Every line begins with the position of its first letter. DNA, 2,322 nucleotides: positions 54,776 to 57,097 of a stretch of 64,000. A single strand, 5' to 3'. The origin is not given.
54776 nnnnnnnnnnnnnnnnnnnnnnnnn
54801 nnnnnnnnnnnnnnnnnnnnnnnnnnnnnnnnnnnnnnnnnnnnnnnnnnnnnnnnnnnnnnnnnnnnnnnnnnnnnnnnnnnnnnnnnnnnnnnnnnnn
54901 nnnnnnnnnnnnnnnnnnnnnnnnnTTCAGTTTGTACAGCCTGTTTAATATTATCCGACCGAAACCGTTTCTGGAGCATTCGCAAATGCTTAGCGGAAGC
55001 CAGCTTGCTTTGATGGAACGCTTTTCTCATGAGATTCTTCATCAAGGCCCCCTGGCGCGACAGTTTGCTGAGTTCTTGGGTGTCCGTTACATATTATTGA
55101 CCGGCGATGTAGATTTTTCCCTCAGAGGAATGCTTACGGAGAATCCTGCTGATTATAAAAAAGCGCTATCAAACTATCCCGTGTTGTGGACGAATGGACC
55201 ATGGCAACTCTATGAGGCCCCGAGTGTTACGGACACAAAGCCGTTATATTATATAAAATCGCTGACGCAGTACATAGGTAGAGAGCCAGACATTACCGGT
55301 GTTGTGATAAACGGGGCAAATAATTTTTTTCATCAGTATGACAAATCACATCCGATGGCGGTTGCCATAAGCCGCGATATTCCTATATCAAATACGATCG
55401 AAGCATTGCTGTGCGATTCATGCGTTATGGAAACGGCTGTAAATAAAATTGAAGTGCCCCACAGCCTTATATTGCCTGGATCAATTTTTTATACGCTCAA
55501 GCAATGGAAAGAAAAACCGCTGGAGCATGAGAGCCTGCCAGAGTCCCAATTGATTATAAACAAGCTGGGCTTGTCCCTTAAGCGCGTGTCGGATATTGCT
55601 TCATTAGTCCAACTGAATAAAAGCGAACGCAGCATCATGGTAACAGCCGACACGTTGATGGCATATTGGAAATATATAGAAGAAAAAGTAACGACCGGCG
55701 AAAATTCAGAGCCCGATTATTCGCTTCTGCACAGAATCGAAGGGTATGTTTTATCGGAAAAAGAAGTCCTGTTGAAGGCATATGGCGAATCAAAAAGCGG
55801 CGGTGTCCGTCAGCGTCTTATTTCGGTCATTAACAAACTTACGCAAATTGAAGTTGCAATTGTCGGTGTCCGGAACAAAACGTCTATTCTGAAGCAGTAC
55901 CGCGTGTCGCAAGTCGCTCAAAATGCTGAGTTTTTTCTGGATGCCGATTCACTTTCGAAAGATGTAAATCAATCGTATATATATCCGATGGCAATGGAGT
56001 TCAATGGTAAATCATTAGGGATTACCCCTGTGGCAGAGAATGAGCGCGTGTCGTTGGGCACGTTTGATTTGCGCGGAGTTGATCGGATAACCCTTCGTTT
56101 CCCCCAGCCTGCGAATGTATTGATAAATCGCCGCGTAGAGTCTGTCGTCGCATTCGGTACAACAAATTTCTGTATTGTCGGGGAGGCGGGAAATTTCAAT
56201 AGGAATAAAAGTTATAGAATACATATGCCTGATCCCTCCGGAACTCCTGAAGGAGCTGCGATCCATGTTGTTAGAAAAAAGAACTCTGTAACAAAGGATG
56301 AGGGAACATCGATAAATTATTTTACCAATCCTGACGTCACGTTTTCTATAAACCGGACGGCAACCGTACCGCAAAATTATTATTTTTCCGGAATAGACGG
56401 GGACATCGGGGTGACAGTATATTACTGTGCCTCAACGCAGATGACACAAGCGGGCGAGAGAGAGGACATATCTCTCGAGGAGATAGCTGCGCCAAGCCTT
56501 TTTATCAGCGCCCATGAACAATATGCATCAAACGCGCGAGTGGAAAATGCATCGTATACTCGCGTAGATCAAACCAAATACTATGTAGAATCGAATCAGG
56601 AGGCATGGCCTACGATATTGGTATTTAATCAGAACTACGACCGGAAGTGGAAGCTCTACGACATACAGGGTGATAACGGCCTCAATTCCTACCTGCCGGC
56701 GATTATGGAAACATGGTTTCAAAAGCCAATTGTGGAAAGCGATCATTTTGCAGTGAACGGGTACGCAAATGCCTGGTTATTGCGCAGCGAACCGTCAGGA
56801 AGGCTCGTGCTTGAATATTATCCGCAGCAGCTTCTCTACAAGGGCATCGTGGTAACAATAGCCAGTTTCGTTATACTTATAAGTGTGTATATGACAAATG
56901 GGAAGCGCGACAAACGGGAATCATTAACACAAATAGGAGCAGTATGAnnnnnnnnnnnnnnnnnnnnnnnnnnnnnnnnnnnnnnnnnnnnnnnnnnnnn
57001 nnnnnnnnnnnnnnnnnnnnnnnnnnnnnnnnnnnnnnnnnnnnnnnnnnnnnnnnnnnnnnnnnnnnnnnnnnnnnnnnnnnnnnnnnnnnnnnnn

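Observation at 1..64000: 64-kb glycosylation supercluster with ~18 GT-C-type membrane enzymes in at least 5 paralogous families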

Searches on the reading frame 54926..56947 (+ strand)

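Call 27: search_protein_families(library=pfam, proteins=[window:54926-56947:+], max_evalue=10)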
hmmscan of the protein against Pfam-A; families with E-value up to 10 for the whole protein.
window:54926-56947:+ (673 aa): 1 family
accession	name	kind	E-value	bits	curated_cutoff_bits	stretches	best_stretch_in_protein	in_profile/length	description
PF10185.14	Mesd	-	0.11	12.9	24.4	1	191-243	16-70/155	Chaperone for wingless signalling and trafficking of LDL receptor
